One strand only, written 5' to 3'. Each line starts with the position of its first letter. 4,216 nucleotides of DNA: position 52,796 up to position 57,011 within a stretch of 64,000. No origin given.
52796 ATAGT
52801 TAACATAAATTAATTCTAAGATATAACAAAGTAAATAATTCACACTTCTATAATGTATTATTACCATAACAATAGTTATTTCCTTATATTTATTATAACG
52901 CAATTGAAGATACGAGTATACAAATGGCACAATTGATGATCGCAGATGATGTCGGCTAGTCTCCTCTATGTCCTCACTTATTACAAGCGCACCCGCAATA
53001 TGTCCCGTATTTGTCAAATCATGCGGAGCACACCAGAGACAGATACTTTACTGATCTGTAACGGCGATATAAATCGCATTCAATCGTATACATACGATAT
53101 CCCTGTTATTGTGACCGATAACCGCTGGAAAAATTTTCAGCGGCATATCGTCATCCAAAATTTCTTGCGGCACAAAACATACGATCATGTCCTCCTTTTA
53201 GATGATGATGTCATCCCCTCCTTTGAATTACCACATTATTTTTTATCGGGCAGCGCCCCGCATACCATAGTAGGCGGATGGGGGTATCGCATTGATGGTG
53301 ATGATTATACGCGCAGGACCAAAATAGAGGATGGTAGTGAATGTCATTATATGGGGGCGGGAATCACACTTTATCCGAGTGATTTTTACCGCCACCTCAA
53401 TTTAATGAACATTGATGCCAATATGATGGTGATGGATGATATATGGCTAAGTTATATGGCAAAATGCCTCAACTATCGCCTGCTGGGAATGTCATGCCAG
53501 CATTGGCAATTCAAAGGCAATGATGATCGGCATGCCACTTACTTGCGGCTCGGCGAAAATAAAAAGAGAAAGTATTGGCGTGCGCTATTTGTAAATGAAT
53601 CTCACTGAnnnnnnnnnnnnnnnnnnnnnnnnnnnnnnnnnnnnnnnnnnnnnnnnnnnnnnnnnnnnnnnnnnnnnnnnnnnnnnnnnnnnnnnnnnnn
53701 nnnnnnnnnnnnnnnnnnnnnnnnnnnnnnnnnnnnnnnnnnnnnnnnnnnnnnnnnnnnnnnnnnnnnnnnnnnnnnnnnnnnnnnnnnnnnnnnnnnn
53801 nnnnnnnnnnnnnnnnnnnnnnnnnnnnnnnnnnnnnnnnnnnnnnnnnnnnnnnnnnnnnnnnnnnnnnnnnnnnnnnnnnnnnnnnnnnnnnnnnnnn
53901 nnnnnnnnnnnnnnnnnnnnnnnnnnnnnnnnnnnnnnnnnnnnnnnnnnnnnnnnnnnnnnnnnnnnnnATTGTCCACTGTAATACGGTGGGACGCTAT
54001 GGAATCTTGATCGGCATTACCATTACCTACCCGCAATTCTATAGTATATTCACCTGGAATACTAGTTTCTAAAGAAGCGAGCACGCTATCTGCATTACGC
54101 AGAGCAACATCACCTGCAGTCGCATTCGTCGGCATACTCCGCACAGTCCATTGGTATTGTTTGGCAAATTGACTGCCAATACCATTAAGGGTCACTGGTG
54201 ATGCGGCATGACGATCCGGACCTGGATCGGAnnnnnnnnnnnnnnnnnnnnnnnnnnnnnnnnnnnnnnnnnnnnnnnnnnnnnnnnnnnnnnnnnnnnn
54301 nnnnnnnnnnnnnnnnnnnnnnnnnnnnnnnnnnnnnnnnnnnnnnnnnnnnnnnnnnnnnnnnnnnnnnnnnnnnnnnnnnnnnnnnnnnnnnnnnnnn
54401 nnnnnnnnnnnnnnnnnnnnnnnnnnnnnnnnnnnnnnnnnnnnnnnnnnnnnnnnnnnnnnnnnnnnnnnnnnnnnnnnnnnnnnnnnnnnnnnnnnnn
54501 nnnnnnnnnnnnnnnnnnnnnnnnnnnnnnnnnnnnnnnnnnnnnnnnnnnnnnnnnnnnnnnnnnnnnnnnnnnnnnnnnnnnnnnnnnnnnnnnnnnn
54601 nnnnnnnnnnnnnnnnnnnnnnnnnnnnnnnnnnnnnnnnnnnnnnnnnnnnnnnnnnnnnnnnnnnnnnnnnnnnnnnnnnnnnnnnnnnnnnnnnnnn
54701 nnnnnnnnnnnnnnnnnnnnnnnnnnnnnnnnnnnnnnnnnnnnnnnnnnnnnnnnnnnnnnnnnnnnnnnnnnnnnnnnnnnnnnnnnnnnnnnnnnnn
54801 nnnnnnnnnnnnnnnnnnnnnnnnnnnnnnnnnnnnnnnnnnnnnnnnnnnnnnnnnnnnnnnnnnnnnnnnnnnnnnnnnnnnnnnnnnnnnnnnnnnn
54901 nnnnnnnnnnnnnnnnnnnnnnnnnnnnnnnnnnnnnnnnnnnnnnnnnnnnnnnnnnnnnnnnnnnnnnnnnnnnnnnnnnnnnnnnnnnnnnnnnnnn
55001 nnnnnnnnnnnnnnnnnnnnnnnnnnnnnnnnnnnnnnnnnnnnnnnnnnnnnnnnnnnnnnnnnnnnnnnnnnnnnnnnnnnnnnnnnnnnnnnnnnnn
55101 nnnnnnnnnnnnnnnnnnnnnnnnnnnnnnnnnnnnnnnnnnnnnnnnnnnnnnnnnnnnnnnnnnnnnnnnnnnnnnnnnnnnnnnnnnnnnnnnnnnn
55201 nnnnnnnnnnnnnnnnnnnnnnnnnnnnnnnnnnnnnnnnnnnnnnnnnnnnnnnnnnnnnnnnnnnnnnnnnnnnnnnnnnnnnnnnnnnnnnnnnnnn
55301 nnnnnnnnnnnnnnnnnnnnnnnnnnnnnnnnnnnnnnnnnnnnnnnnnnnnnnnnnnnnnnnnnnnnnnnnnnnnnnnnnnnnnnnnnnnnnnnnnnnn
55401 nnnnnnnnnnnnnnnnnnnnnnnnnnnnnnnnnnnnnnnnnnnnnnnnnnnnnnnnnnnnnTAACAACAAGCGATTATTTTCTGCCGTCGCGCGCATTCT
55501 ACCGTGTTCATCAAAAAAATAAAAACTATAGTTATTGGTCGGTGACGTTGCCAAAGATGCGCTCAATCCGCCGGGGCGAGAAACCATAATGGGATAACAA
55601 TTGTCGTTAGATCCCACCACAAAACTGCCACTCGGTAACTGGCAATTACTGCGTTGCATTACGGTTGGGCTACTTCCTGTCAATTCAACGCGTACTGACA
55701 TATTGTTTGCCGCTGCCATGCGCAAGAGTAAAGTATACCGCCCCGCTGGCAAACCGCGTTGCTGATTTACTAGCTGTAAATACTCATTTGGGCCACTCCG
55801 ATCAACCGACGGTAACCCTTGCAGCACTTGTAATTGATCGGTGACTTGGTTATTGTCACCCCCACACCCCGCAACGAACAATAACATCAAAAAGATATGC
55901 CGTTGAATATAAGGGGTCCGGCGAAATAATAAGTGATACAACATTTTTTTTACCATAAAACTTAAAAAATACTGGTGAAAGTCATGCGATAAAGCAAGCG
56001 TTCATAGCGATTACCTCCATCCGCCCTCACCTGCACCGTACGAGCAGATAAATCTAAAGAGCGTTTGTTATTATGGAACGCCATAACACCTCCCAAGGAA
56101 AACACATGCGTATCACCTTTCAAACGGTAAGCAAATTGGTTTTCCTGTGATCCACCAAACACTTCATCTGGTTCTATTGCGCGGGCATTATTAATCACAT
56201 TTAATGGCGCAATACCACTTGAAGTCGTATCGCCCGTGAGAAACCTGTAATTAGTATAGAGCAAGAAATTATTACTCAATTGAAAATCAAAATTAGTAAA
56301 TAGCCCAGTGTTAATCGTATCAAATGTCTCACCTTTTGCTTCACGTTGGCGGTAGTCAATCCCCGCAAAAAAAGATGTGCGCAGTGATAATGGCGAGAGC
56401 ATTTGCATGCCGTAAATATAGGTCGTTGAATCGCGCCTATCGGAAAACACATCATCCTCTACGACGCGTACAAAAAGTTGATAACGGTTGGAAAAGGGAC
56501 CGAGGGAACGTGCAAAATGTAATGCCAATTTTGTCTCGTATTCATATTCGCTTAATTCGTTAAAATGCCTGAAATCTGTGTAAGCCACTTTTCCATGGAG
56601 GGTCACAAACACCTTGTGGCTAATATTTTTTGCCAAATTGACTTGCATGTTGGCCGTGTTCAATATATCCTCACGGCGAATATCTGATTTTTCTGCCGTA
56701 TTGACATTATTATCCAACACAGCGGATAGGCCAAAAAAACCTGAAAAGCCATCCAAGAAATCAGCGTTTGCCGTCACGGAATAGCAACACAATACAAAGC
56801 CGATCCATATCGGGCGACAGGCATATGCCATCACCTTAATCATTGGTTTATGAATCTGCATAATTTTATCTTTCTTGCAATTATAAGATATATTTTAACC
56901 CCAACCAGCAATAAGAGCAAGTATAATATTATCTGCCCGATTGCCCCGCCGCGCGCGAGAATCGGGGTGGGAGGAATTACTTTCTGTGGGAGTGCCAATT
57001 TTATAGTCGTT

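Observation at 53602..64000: Tightly coupled operon: giant cadherin/VCBS adhesin, small OM beta-barrel, triheme cytochrome c lipoprotein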

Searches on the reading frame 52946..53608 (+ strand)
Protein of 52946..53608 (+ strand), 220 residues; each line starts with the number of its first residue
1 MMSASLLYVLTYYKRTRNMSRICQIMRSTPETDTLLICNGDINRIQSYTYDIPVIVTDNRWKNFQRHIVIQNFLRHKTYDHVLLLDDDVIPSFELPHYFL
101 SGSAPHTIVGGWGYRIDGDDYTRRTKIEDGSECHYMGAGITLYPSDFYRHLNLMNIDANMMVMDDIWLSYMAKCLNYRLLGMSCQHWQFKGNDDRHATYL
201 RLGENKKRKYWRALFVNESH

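Call 9: search_protein_families(library=pfam, proteins=[window:52946-53608:+], max_evalue=0.01)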
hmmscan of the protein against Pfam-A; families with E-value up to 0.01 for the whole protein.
window:52946-53608:+ (220 aa): 0 families

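Call 50: search_protein_families(library=ncbifam, proteins=[window:52946-53608:+], max_evalue=0.1)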
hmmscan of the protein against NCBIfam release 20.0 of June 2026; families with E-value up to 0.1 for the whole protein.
window:52946-53608:+ (220 aa): 0 families

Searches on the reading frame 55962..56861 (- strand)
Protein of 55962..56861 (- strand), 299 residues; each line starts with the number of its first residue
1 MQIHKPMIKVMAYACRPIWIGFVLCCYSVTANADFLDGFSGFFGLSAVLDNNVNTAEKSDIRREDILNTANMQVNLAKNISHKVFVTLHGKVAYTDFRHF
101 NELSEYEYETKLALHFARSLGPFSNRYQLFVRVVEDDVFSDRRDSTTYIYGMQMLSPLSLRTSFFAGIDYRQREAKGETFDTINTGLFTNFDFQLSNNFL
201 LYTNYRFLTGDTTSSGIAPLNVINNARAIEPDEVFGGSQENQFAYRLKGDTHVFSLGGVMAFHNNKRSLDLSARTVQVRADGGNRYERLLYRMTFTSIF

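Call 5: search_protein_families(library=pfam, proteins=[window:55962-56861:-], max_evalue=0.1)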
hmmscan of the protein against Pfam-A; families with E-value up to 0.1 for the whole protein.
window:55962-56861:- (299 aa): 0 families

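Call 6: search_protein_families(library=ncbifam, proteins=[window:55962-56861:-], max_evalue=0.1)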
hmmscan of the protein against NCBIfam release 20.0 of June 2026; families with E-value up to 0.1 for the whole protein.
window:55962-56861:- (299 aa): 1 family
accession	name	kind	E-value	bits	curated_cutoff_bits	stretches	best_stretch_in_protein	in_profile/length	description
TIGR03014.2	EpsL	equivalog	0.00029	20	275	1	23-114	2-96/385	XrtB/PEP-CTERM-associated polysaccharide biosynthesis outer membrane protein EpsL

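Call 22: find_homologous_proteins(query=window:55962-56861:-)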
Query window:55962-56861:- (299 aa): 1 proteins with E <= 0.001 among 696 candidates.
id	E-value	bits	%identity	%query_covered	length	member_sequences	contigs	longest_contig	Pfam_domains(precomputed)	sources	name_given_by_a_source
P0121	4.2e-193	658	100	98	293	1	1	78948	-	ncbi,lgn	-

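Call 34: find_encoding_contigs(protein=P0121, flank=10000, max_places=4)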
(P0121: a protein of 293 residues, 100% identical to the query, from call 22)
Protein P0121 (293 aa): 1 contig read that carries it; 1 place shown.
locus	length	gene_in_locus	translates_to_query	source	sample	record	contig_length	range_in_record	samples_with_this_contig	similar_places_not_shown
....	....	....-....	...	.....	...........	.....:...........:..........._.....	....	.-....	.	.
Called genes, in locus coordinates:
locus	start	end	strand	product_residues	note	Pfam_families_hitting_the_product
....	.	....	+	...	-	?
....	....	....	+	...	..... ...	-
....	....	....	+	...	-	?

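Call 40: find_homologous_proteins(query=A3, max_evalue=0.001)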
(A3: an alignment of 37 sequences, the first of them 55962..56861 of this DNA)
Query A3 (37 sequences) (299 aa, profile of the alignment): 19 proteins with E <= 0.001 among 8000 candidates.
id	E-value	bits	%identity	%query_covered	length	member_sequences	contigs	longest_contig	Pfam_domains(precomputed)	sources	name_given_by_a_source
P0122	5.4e-91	323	33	86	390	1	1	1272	-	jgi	jgi:FimV-like protein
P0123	1.2e-84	302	26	83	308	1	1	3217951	PF13505.13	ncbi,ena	-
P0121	6.6e-82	293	100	98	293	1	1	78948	-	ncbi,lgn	-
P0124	2.5e-80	288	25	95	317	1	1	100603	-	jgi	jgi:hypothetical protein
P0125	5.3e-79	283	24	80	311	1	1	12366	-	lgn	-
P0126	6.6e-79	283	25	81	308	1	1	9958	-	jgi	-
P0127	1.2e-78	282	24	82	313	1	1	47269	-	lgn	-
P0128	4.1e-78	280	25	83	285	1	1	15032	-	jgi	jgi:hypothetical protein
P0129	3.3e-77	277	23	82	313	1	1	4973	-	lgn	-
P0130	6.7e-77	276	24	80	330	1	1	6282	-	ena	-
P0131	9.3e-77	276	27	41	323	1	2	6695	-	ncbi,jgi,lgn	-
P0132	7.7e-76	273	22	80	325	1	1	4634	-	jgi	-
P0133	2.5e-75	271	25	82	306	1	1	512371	-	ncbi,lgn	-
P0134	1.4e-73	265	24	83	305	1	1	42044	-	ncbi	-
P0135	3.0e-73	264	25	83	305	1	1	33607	-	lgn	-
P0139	8.1e-33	132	23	98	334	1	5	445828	PF00593.31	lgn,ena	-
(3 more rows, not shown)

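Call 41: search_protein_families(library=pfam, alignment_id=A3, max_evalue=0.1)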
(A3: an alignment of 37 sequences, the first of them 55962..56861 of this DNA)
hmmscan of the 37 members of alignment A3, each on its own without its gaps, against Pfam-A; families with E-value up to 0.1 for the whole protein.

A. member 1, window:55962-56861:- (299 aa): 0 families

B. families by the number of members that match (of 37 scanned): 14 families
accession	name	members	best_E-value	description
PF13505.12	OMP_b-brl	4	4.4e-06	Outer membrane protein beta-barrel domain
PF04575.19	SlipAM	3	2.8e-05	Surface lipoprotein assembly modifier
PF10677.15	DUF2490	3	0.0034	Protein of unknown function (DUF2490)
PF11059.14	DUF2860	3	0.0072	Protein of unknown function (DUF2860)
PF12099.14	DUF3575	2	0.004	Protein of unknown function (DUF3575)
PF04338.18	DUF481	2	0.023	Protein of unknown function, DUF481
PF11854.14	MtrB_PioB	1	0.005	Putative outer membrane beta-barrel porin, MtrB/PioB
PF12081.13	GldM_1st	1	0.0064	GldM N-terminal domain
PF13609.12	Porin_4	1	0.026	Gram-negative porin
PF01103.29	Omp85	1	0.032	Omp85 superfamily domain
PF14905.12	OMP_b-brl_3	1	0.041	Outer membrane protein beta-barrel family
PF02109.21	DAD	1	0.069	DAD family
PF12864.12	DUF3822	1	0.093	Protein of unknown function (DUF3822)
PF17599.7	DUF5495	1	0.096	Family of unknown function (DUF5495)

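Call 53: predict_structure(alignment_id=A4)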
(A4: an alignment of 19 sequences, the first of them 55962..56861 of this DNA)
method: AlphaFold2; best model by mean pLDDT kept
length: 299 residues; sequences in the alignment: 19
mean_pLDDT: 85.2   pTM: 0.78
mean pLDDT of the five models: 85.2, 83.7, 82.2, 81.2, 75.5
residues with pLDDT >= 90: 178; 70-90: 72; 50-70: 22; < 50: 27
segments of 3 or more residues with pLDDT < 50: 1-17, 28-33, 56-59
pLDDT, mean of each block of 10 residues (from residue 1): 42 49 54 65 96 60 86 95 95 93 91 95 95 92 91 97 98 89 97 96 98 75 82 76 88 98 92 95 85 96
secondary structure, 60 per line:
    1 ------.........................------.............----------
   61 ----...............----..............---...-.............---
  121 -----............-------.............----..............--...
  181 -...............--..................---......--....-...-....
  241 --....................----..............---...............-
elements in order: H7-31 E38-50 E65-79 E84-97 E105-117 E126-137 E145-157 E162-175 E182-196 E199-216 H220-225 E228-231 H237-240 E243-262 E267-280 E284-298

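Call 72: search_solved_structures(query=A3, max_evalue=10)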
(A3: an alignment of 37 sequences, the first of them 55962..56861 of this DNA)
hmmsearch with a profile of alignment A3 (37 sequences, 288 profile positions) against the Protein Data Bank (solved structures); distinct sequences matched with E-value up to 10: 0.

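Call 76: find_encoding_contigs(protein=P0139, flank=8000, max_places=2)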
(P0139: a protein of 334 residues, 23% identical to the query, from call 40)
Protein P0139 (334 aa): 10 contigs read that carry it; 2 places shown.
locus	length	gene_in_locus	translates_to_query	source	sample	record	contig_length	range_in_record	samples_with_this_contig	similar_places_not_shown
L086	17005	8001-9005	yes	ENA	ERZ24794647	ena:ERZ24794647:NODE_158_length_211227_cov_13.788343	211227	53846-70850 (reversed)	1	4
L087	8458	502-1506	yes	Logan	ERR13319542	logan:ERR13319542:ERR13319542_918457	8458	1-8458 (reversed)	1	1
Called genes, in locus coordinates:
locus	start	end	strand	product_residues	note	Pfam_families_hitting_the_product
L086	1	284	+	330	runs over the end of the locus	PF04018:VCA0040-like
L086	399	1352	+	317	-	PF01476:LysM, PF01551:Peptidase_M23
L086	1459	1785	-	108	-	PF12797:Fer4_2 (faint), PF12837:Fer4_6 (faint), PF13237:Fer4_10 (faint), PF13183:Fer4_8 (faint), PF12838:Fer4_7 (weak), PF13484:Fer4_16 (faint), PF00037:Fer4 (weak), PF11953:DUF3470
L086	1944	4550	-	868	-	PF01624:MutS_I, PF05188:MutS_II, PF05192:MutS_III, PF05190:MutS_IV, PF00488:MutS_V, PF27441:MutS_C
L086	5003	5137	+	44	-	-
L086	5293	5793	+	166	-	PF02464:CinA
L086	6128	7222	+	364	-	PF00154:RecA_N, PF08423:Rad51, PF06745:ATPase, PF27531:MT3502_N, PF21096:RecA_C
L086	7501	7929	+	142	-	PF02631:RecX_HTH2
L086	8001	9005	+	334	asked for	PF00593:TonB_dep_Rec_b-barrel (weak)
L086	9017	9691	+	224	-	PF13620:CarboxypepD_reg (faint)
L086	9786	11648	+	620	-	PF00672:HAMP, PF00211:Guanylate_cyc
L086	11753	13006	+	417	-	PF06245:DUF1015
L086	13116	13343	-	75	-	PF12441:CopG_antitoxin (weak)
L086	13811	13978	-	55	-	-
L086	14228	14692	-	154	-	PF00011:HSP20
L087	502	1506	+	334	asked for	PF00593:TonB_dep_Rec_b-barrel (weak)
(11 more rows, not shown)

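Call 77: find_encoding_contigs(protein=P0124, flank=8000, max_places=2)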
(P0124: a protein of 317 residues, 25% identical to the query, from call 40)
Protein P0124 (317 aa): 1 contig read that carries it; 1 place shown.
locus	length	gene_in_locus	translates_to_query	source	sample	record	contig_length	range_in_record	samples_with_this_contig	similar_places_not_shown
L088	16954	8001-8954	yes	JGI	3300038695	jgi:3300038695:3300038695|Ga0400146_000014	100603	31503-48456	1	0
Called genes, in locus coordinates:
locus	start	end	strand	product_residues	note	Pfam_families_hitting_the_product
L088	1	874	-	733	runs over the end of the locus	PF05226:CHASE2, PF00211:Guanylate_cyc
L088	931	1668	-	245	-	-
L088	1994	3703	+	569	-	PF05345:He_PIG (weak), PF17963:Big_9 (weak)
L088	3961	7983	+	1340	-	PF17963:Big_9 (weak), PF05345:He_PIG (weak)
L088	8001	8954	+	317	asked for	-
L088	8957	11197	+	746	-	-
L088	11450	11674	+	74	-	PF19837:DUF6316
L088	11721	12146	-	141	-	-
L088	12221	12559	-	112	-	PF08274:Zn_Ribbon_YjdM, PF08271:Zn_Ribbon_TF (weak), PF03831:YjdM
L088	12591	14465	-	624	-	PF16177:ACAS_N, PF00501:AMP-binding, PF13193:AMP-binding_C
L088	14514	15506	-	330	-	PF03372:Exo_endo_phos, PF22669:Exo_endo_phos2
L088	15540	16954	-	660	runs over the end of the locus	PF00005:ABC_tran, PF13555:AAA_29 (faint), PF01926:MMR_HSR1 (faint), PF12848:ABC_tran_Xtn, PF00005:ABC_tran, PF02463:SMC_N (weak), PF13304:AAA_21 (weak), PF16326:ABC_tran_CTD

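Call 91: search_protein_representatives(alignment_id=A4)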
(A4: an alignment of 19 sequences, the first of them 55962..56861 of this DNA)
Query: 19 sequences, 304 profile positions. Proteins with E-value up to 0.001 (for the whole library): 1445; up to 1e-10: 1121; up to 1e-30: 522. The best 150 are listed.
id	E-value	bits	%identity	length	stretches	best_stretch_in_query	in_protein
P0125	7.3e-130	449.0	-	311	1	10-304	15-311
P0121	5.3e-86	305.0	-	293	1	5-304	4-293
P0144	1.4e-84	300.3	-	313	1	14-304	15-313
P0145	1.8e-71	257.2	-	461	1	33-304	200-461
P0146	2.2e-71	257.0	-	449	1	32-304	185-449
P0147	1.4e-70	254.3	-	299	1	14-304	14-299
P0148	7.6e-70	251.9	-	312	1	29-304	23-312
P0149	3.3e-69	249.8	-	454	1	34-304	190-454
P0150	3.4e-69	249.7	-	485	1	30-304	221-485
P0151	2.9e-68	246.7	-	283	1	15-304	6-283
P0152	1.2e-67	244.7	-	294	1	17-304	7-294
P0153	2.4e-66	240.4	-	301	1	14-304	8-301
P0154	2.5e-66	240.3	-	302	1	16-304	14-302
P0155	2.8e-66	240.2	-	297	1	16-304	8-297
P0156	3.7e-65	236.5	-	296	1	13-304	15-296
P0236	1.6e-50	188.4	-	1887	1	31-304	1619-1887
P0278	1.9e-47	178.3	-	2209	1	22-304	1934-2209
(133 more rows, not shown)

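Call 96: search_protein_families(library=pfam, proteins=[P0278, P0236, P0145, P0150], max_evalue=0.01)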
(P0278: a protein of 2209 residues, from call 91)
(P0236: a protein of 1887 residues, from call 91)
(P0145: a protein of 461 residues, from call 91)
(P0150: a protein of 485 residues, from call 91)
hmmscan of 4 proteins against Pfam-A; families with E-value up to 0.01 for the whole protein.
P0278 (2209 aa): 5 families
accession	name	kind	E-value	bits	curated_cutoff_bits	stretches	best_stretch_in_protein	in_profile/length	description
PF05345.18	He_PIG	-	3.2e-82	271.5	24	12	1271-1351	2-93/96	Putative Ig domain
PF03797.25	Autotransporter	-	2.1e-46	159.2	26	1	1654-1904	2-255/255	Autotransporter beta-domain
PF24908.1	Ig_SIBA-E_2nd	-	5.9e-15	55.9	27.8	0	1211-1258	34-81/117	Integrin beta-like protein A-E, second Ig-like domain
PF24798.1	Ig-CFAP74_4th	-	3.3e-08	34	28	0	463-528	14-79/95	CFAP74 forth Ig-like domain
PF17963.7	Big_9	-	1.2e-05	26.5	23.6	1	1362-1437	12-89/89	Bacterial Ig domain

P0236 (1887 aa): 4 families
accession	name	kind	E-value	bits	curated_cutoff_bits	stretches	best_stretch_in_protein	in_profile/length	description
PF05345.18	He_PIG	-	7.4e-67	222.3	24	9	447-528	7-95/96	Putative Ig domain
PF03797.25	Autotransporter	-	6.2e-48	164.2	26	1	1331-1582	1-255/255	Autotransporter beta-domain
PF24908.1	Ig_SIBA-E_2nd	-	5.5e-08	33.4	27.8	0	735-784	36-82/117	Integrin beta-like protein A-E, second Ig-like domain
PF17963.7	Big_9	-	0.00052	21.3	23.6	1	1070-1154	4-89/89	Bacterial Ig domain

P0145 (461 aa): 0 families

P0150 (485 aa): 0 families

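Call 97: search_protein_families(library=ncbifam, proteins=[P0145, P0150, P0122], max_evalue=0.1)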
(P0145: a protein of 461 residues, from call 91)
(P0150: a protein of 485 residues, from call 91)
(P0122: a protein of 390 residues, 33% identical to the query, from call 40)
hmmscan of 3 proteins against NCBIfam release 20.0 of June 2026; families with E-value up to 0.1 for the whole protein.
P0145 (461 aa): 1 family
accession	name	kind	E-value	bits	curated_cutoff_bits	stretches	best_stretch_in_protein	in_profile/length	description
TIGR03505.1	FimV_core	subfamily_domain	8e-21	73.6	43.45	1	52-120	1-70/74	FimV/HubP family polar landmark protein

P0150 (485 aa): 3 families
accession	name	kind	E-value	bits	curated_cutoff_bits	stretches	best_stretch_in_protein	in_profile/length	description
TIGR03505.1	FimV_core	subfamily_domain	4.4e-18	64.9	43.45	1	64-130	1-68/74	FimV/HubP family polar landmark protein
NF040939.2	trans_reg_lrs14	equivalog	0.0035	17.4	90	1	179-231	37-86/103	Lrs14 family HTH-type transcriptional regulator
NF053606.1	Sta1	subfamily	0.032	14.3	80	1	180-230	36-83/100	Sta1 family transcriptional regulator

P0122 (390 aa): 1 family
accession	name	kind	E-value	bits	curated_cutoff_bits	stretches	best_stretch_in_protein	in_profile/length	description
TIGR03505.1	FimV_core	subfamily_domain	4e-14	52.2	43.45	1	1-48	23-70/74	FimV/HubP family polar landmark protein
